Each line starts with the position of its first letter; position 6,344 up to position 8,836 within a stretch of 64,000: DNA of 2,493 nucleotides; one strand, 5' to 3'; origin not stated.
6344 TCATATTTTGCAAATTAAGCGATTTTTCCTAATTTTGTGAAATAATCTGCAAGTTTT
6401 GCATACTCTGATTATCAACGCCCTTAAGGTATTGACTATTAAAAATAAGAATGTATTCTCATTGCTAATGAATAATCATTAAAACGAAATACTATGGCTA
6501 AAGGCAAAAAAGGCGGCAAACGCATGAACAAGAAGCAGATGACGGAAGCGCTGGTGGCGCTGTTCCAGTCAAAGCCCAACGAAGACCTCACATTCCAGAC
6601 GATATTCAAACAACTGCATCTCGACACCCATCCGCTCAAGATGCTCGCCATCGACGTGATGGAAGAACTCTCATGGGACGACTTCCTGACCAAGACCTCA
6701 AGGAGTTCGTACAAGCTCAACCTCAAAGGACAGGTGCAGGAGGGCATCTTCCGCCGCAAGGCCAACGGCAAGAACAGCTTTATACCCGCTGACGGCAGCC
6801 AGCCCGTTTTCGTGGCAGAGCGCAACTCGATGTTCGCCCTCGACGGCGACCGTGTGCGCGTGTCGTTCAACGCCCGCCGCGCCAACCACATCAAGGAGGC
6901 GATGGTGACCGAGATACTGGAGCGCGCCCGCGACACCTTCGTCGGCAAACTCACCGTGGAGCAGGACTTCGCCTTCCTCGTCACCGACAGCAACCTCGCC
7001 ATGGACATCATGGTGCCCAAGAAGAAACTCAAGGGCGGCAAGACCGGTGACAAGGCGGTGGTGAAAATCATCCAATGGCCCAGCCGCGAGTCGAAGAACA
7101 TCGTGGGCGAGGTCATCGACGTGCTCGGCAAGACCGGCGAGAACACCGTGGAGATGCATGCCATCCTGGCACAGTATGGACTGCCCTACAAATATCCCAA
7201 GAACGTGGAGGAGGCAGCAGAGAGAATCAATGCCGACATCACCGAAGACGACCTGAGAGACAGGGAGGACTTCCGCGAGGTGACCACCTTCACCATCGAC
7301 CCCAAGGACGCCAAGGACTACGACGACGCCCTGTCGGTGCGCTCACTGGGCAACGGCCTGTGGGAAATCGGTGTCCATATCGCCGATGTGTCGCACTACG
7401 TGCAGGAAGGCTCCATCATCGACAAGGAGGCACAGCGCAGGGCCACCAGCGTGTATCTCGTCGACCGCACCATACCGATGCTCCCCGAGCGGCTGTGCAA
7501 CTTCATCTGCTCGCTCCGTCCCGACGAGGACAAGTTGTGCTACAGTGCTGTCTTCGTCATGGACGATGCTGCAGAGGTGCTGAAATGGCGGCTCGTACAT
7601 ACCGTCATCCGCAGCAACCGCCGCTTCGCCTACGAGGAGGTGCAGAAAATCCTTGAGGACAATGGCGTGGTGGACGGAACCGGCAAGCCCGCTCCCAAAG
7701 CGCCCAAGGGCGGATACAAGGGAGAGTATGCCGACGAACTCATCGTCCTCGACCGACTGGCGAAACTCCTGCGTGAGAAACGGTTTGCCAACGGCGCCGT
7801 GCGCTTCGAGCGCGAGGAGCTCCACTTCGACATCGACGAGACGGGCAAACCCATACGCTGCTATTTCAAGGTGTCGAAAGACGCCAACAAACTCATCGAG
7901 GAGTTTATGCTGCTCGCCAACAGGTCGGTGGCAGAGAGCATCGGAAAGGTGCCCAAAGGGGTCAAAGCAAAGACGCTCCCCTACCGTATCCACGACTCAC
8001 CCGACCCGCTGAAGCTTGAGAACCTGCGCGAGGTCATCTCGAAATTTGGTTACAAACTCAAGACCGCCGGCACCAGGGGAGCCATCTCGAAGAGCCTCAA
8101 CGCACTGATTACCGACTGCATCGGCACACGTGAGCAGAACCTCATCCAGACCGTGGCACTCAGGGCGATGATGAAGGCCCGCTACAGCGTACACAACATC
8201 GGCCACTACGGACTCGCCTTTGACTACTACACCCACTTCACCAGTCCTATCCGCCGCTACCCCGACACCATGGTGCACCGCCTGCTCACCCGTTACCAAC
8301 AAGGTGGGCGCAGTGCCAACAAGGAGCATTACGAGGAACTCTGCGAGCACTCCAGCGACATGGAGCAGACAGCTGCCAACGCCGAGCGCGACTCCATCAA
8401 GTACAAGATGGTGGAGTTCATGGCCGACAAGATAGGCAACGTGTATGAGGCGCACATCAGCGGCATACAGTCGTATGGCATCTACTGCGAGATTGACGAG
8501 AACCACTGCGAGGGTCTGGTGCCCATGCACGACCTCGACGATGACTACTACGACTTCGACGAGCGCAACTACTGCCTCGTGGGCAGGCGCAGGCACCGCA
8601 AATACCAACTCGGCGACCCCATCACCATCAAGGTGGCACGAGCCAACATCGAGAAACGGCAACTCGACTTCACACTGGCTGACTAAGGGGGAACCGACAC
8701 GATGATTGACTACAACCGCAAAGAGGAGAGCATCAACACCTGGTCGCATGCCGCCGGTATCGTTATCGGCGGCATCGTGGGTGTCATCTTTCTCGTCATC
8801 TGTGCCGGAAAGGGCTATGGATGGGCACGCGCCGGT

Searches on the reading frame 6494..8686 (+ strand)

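Call 70: search_protein_families(library=pfam, proteins=[window:6494-8686:+], max_evalue=0.00001)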
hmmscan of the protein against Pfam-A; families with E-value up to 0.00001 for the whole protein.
window:6494-8686:+ (730 aa): 5 families
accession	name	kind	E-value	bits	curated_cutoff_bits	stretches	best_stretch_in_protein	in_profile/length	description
PF00773.25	RNB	-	9.1e-104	347.7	29.3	1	257-601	1-323/326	RNB domain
PF17876.7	CSD2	-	8.3e-26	90.3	26.2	1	164-235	5-74/74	Cold shock domain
PF00575.29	S1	-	1.9e-08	35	22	1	646-726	3-71/74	S1 RNA binding domain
PF08206.17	OB_RNB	-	5.2e-07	29.7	24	0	158-201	9-50/58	Ribonuclease B OB domain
PF17849.7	OB_Dis3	-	8.9e-06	26.1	22.8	0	168-229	11-77/77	Dis3-like cold-shock domain 2 (CSD2)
